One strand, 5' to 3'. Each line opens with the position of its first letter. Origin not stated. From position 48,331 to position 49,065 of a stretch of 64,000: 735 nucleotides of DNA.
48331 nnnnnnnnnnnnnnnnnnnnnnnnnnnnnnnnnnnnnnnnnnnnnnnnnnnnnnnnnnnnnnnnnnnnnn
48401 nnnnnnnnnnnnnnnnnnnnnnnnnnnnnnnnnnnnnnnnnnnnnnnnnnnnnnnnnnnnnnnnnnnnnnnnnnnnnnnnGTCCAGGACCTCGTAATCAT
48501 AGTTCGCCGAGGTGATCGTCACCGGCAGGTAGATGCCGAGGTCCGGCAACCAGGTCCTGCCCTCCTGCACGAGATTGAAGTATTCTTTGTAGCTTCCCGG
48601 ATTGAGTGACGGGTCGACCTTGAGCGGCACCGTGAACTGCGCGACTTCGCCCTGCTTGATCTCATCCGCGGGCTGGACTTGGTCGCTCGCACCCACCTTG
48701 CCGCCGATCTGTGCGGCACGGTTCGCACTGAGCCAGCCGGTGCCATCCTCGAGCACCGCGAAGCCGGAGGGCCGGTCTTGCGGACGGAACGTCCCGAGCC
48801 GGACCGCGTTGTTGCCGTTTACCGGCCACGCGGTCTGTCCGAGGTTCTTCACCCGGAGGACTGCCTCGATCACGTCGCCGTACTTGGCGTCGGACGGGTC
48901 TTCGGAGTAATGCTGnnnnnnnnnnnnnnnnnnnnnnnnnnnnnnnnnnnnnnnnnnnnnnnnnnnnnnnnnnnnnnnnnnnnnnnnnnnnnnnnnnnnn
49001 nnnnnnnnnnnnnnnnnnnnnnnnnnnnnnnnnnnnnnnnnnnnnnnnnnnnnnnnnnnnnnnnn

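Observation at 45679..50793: Tandem paralogous giant secreted M23-peptidase proteins built from an unassigned ~110-aa repeat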

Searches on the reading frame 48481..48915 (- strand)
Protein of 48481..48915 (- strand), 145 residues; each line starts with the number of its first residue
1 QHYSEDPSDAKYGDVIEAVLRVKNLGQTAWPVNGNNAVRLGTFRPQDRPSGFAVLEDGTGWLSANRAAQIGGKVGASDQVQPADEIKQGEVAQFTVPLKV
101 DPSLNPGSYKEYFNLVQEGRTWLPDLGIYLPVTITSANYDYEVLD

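Call 7: search_protein_families(library=pfam, proteins=[window:48481-48915:-], max_evalue=1)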
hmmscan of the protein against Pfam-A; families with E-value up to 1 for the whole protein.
seq(145 aa): 1 family
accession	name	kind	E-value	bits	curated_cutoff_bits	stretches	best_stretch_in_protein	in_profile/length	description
PF16158.11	N_BRCA1_IG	-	0.0022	19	28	1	12-118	10-93/108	Ig-like domain from next to BRCA1 gene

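Call 24: search_solved_structures(query=A2, max_evalue=10, show_alignments=2)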
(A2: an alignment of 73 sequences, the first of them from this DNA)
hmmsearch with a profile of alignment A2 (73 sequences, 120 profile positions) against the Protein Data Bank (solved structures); distinct sequences matched with E-value up to 10: 1.
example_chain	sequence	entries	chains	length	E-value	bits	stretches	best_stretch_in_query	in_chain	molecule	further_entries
4ole_A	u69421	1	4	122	0.041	17.4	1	3-29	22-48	Next to BRCA1 gene 1 protein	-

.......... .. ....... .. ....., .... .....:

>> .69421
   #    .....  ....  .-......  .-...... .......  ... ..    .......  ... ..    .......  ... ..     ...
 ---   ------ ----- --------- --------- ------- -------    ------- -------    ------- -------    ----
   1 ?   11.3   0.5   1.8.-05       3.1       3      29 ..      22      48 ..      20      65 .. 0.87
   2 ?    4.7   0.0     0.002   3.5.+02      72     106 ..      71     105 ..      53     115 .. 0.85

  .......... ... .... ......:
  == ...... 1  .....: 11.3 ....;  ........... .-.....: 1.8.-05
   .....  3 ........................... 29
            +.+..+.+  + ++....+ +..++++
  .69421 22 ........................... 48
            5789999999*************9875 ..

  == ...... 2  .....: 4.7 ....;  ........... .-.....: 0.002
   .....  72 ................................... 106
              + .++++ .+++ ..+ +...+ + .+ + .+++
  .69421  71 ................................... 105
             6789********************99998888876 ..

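Call 25: search_protein_families(library=pfam, alignment_id=A2, max_evalue=0.01)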
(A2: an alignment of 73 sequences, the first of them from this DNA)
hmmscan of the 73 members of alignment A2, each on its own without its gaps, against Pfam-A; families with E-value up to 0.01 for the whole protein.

A. member 1, seq(130 aa): 1 family
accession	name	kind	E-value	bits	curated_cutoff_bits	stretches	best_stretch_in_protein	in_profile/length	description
PF16158.11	N_BRCA1_IG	-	0.0023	18.9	28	0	9-112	13-93/108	Ig-like domain from next to BRCA1 gene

B. families by the number of members that match (of 73 scanned): 9 families
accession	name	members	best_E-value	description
PF16158.11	N_BRCA1_IG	38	8e-10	Ig-like domain from next to BRCA1 gene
PF10633.15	NPCBM_assoc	5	0.00015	NPCBM-associated, NEW3 domain of alpha-galactosidase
PF07705.17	CARDB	1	0.00098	CARDB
PF20372.3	DUF6667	1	0.0014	Family of unknown function (DUF6667)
PF14310.12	Fn3-like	1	0.0025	Fibronectin type III-like domain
PF24801.1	FNIII-A_GpJ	1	0.0035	Tip attachment protein J,FNIII-A domain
PF06030.18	WxLIP_PGBD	1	0.0051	WxL Interacting Protein, peptidoglycan binding domain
PF06280.18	fn3_5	1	0.0054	Fn3-like domain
PF14016.12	DUF4232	1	0.01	Domain of unknown function (DUF4232)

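Call 28: predict_structure(alignment_id=A2)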
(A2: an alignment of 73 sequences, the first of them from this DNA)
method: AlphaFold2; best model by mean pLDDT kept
length: 130 residues; sequences in the alignment: 73
mean_pLDDT: 95.5   pTM: 0.87
mean pLDDT of the five models: 95.5, 95.4, 95.1, 95.1, 95.0
residues with pLDDT >= 90: 120; 70-90: 8; 50-70: 2; < 50: 0
segments of 3 or more residues with pLDDT < 50: none
pLDDT, mean of each block of 10 residues (from residue 1): 89 97 98 98 94 88 97 97 98 96 98 97 95
secondary structure, 60 per line:
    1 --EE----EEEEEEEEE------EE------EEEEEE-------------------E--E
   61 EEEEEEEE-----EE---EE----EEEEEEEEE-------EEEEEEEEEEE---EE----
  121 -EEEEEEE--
elements in order: E9-17 E32-37 E60-68 E85-93 E101-111 E122-128
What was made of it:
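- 48508..48936 (-): B repeat 4 (aa 620-762); the unit that was modelled. AF2 model with pLDDT 95.5 (call 28).
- On FW / N_BRCA1_IG domain (PF16158): AF2 model with pLDDT 95.5 and six main strands (call 28).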

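Call 31: fold_search(model_id=the predicted structure, library=pdb)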
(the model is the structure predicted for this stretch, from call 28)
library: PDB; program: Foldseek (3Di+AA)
matches with E <= 10: 1375; with E <= 0.001: 0
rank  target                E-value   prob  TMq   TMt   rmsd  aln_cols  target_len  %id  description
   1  5l7u_B                1.6e-03  0.99  0.41  0.11  16.2       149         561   13  Crystal structure of BvGH123 with bound GalNAc (released 2017-03-22)
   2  5l7u_A                1.8e-03  1.00  0.42  0.11  17.3       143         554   16  Crystal structure of BvGH123 with bound GalNAc (released 2017-03-22)
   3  5l7r_A                2.5e-03  0.99  0.42  0.11  15.9       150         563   15  Crystal structure of BvGH123 (released 2017-03-22)
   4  5l7v_B                3.1e-03  0.99  0.44  0.12  16.1       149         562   13  Crystal Structure of BvGH123 with bond transition state analog Galthiazoline. (released 2017-03-22)
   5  8k2n_A                7.2e-03  0.98  0.40  0.12  14.9       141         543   13  Crystal structure of Group 4 Monosaccharide-releasing beta-N-acetylgalactosaminidase NgaLy from Lacticaseibacillus yic (released 2024-04-24)
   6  8k2n_B                7.6e-03  0.98  0.40  0.11  15.6       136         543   14  Crystal structure of Group 4 Monosaccharide-releasing beta-N-acetylgalactosaminidase NgaLy from Lacticaseibacillus yic (released 2024-04-24)
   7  8k2f                  8.4e-03  0.98  0.43  0.13  17.7       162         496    9  Crystal structure of Group 1 oligosaccharide-releasing beta-N-acetylgalactosaminidase NgaCa from Cohnella abietis, apo 1 (released 2024-04-24)
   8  8k2j                  8.9e-03  0.95  0.39  0.12  16.4       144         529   16  Crystal structure of Group 3 Oligosaccharide/Monosaccharide-releasing beta-N-acetylgalactosaminidase NgaDssm, apo form (released 2024-04-24)
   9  8k2i_B                9.3e-03  0.98  0.42  0.12  11.7       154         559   12  Crystal structure of Group 2 Oligosaccharide/Monosaccharide-releasing beta-N-acetylhexosaminidase NgaAt from Arabidops (released 2024-04-24)
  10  8p4l_A                9.8e-03  0.99  0.45  0.13  16.0       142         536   13  Beta-N-acetylgalactosaminidase from Niabella aurantiaca (released 2024-01-17)
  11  4ole_C                1.0e-02  1.00  0.57  0.61   3.9       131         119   15  Crystal structure of a neighbor of BRCA1 gene 1 (NBR1) from Homo sapiens at 2.52 A resolution (released 2014-02-19)
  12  4ole_A                1.0e-02  1.00  0.57  0.60   3.9       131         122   15  Crystal structure of a neighbor of BRCA1 gene 1 (NBR1) from Homo sapiens at 2.52 A resolution (released 2014-02-19)
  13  8xgl_B                1.2e-02  0.99  0.43  0.44   9.4       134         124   14  Structure of the Magnaporthe oryzae effector NIS1 (released 2024-09-18)
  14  6vhi                  1.5e-02  1.00  0.56  0.66   3.7       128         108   15  Crystal structure of the human ILRUN Fw domain (released 2020-07-01)
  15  1nep                  1.5e-02  1.00  0.43  0.43   7.0       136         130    9  Crystal Structure Analysis of the Bovine NPC2 (Niemann-Pick C2) Protein (released 2003-01-28)
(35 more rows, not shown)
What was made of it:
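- On FW / N_BRCA1_IG domain (PF16158): Foldseek TM-scores are 0.57-0.66 (call 31).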

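Call 37: find_homologous_proteins(query=A2, max_evalue=0.000001)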
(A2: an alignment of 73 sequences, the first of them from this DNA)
Query A2 (73 sequences) (130 aa, profile of the alignment): 1 proteins with E <= 0.000001 among 1037 candidates.
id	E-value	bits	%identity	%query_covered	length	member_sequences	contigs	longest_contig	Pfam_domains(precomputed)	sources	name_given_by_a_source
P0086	7.9e-32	128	36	95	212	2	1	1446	-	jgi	-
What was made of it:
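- Tried and rejected: Profile search of the word-indexed protein database with the 73-unit alignment returned one hit (call 37).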

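Call 48: search_protein_representatives(alignment_id=A2)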
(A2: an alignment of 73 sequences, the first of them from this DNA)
Query: 73 sequences, 120 profile positions. Proteins with E-value up to 0.001 (for the whole library): 7388; up to 1e-10: 3598; up to 1e-30: 927. The best 150 are listed.
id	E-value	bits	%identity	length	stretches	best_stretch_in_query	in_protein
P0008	8.4e-181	607.0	-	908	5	4-119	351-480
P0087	7.7e-169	568.4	-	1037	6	3-119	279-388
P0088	5.5e-167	562.4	-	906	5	3-116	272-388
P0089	1.1e-161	545.4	-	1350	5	3-117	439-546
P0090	3.9e-159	537.1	-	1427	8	4-119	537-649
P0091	3.2e-148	501.9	-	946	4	3-119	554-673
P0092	2.1e-147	499.2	-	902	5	4-119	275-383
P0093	1.4e-144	490.2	-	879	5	3-119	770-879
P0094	6.6e-142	481.5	-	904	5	5-119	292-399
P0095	5.5e-141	478.5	-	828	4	3-119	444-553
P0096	6.0e-141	478.4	-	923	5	3-119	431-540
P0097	9.8e-141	477.7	-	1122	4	3-119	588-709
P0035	2.6e-140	476.4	-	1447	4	3-119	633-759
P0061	4.0e-140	475.7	-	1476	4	3-119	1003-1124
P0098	9.0e-139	471.4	-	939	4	3-119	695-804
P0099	2.4e-138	470.0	-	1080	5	3-119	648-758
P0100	1.2e-135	461.3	-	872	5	4-119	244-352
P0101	1.6e-134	457.7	-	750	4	3-119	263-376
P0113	4.2e-119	407.9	-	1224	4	3-119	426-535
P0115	6.2e-118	404.1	-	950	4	3-119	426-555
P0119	9.2e-114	390.7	-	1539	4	5-118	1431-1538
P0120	2.0e-113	389.6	-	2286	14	2-118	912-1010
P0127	2.6e-105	363.4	-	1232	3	3-119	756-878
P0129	1.1e-104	361.4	-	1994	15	3-118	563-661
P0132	2.5e-103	357.0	-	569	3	3-119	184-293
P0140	1.2e-97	338.7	-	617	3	5-120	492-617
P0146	9.6e-96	332.5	-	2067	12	4-119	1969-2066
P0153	1.8e-93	325.2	-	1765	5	2-119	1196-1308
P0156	4.3e-93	324.0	-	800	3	4-119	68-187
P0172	5.1e-90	314.0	-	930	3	3-118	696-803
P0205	6.5e-81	284.7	-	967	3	2-119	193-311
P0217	8.4e-79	277.8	-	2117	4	4-118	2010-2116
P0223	2.7e-77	273.0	-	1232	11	3-118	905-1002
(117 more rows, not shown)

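Call 53: search_protein_families(library=pfam, alignment_id=A4, max_evalue=0.0001)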
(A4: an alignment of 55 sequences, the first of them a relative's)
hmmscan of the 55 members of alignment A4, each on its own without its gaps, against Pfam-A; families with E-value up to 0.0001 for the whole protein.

A. member 1, P0088 (906 aa): 1 family
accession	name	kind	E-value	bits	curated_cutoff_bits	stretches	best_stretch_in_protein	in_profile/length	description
PF16158.11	N_BRCA1_IG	-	1.5e-25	90.3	28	1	405-500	4-95/108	Ig-like domain from next to BRCA1 gene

B. families by the number of members that match (of 55 scanned): 29 families (the first 25 are shown)
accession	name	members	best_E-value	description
PF16158.11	N_BRCA1_IG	53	8.8e-26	Ig-like domain from next to BRCA1 gene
PF10633.15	NPCBM_assoc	13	1.1e-11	NPCBM-associated, NEW3 domain of alpha-galactosidase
PF01510.30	Amidase_2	12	9.9e-17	N-acetylmuramoyl-L-alanine amidase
PF08486.15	SpoIID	9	3.6e-21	Stage II sporulation protein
PF00082.27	Peptidase_S8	5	2.9e-49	Subtilase family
PF07995.17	GSDH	2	1.6e-39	Glucose / Sorbosone dehydrogenase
PF06280.18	fn3_5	2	1.1e-08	Fn3-like domain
PF11790.14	Glyco_hydro_cc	2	6.7e-07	Glycosyl hydrolase catalytic core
PF16116.10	DUF4832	2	4.6e-06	Domain of unknown function (DUF4832)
PF07705.17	CARDB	2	4.7e-06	CARDB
PF01341.22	Glyco_hydro_6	1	4.5e-62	Glycosyl hydrolases family 6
PF22612.2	GH113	1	1.3e-49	Glycoside Hydrolase Family 113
PF05257.22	CHAP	1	1.2e-13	CHAP domain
PF01835.25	MG2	1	1.3e-08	MG2 domain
PF00404.24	Dockerin_1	1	2.2e-08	Dockerin type I domain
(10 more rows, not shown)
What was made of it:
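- On FW / N_BRCA1_IG domain (PF16158): Wider family members reach 90 bits (call 53).
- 38 of 73 diverse units hit it individually (call 25), and 53 of 55 wider family members hit it at up to 90 bits (call 53). In a stratified sample of 55 other array proteins the partners are Amidase_2 (12), SpoIID (9), S8 (5) and CHAP (1), plus GH6, GH113 and Glyco_hydro_cc (call 53).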

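Call 54: list_cluster_members(proteins=[P0088, P0091, P0095, P0089, P0156, P0120, P0129, P0097, P0132, P0140])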
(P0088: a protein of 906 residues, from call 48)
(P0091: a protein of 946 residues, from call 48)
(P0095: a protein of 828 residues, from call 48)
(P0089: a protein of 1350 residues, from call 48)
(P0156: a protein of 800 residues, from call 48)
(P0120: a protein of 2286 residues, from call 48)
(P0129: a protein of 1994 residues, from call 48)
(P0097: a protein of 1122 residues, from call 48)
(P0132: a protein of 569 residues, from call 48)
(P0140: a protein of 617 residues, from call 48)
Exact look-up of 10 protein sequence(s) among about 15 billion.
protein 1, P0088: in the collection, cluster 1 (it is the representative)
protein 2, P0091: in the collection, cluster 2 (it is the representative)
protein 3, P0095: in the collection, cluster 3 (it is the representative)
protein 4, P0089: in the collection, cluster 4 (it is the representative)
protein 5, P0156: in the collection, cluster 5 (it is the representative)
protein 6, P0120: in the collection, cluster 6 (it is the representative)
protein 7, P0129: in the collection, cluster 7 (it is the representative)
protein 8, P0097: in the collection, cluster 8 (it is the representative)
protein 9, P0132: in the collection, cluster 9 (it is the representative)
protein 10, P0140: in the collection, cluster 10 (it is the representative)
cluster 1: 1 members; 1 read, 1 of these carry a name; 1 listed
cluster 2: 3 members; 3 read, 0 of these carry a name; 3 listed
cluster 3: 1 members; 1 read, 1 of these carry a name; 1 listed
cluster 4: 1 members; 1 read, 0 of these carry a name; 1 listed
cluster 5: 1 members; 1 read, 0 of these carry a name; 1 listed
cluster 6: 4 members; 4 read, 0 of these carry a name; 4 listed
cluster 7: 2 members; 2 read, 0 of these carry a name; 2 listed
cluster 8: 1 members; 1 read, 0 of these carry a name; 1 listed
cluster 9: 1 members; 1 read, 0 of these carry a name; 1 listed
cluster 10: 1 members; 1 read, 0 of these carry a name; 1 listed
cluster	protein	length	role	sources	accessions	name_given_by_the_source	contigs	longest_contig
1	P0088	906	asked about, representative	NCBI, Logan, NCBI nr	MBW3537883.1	hypothetical protein KY386_00135 [Candidatus Parcubacteria bacterium] | hypothetical protein [Candidatus Parcubacteria bacterium]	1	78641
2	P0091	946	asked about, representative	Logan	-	-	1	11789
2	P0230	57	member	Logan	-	-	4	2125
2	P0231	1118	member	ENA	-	-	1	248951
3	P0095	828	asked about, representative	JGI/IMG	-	hypothetical protein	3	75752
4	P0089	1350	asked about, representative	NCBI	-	-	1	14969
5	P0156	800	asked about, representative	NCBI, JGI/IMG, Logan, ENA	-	-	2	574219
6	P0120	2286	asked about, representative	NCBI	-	-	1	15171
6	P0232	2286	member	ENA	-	-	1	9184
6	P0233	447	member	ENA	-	-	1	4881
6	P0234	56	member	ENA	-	-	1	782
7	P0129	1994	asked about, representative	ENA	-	-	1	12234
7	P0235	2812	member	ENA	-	-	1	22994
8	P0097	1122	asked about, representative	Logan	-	-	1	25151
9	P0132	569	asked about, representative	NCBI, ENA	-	-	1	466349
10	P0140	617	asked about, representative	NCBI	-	-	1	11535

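Call 62: search_solved_structures(query=P0088, max_evalue=10, show_alignments=3)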
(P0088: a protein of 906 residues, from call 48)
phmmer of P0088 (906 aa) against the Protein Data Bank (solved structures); distinct sequences matched with E-value up to 10: 0.
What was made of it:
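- Tried and rejected: phmmer of P0088 against the PDB gave nothing (call 62).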

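Call 79: list_cluster_members(proteins=[P0087, P0090, P0092, P0093, P0094, P0096, P0098, P0099, P0100, P0101])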
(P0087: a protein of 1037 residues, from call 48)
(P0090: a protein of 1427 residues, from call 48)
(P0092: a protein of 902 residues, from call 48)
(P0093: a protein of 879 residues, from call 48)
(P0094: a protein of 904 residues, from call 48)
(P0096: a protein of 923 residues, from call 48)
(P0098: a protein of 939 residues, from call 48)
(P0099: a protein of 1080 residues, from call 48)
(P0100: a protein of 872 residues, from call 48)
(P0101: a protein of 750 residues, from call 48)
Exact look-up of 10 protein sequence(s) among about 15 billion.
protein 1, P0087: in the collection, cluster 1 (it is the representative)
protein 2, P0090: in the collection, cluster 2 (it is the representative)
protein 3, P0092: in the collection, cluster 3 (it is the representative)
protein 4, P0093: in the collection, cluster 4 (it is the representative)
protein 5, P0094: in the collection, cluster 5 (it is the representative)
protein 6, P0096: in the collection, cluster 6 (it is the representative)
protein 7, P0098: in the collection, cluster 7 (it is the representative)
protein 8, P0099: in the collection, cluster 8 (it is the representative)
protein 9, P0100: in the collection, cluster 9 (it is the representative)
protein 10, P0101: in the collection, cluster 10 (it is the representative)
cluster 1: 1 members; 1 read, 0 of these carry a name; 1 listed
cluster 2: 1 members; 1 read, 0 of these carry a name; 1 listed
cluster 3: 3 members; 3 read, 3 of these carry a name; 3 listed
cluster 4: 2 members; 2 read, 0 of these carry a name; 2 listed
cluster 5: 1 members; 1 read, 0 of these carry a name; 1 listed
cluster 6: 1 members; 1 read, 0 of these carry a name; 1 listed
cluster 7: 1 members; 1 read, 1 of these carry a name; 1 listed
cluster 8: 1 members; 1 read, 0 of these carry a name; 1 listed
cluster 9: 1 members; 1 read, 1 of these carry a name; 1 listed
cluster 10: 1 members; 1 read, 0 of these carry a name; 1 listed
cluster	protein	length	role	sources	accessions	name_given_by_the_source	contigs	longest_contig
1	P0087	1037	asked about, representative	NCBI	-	-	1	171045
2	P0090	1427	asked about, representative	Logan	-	-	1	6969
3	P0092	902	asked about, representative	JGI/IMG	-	hypothetical protein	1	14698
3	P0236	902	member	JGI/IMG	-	hypothetical protein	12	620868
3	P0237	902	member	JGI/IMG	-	hypothetical protein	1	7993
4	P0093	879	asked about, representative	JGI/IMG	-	-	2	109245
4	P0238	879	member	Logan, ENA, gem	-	-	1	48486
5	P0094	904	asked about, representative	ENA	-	-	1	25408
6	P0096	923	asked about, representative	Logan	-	-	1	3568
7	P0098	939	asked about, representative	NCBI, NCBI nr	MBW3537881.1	N-acetylmuramoyl-L-alanine amidase [Candidatus Parcubacteria bacterium]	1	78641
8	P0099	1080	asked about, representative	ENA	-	-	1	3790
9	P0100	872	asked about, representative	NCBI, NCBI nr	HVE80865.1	MAG TPA: NBR1-Ig-like domain-containing protein, partial [Candidatus Dormibacteraeota ... | NBR1-Ig-like domain-containing protein [Candidatus Dormibacteraeota bacterium]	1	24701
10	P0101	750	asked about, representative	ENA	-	-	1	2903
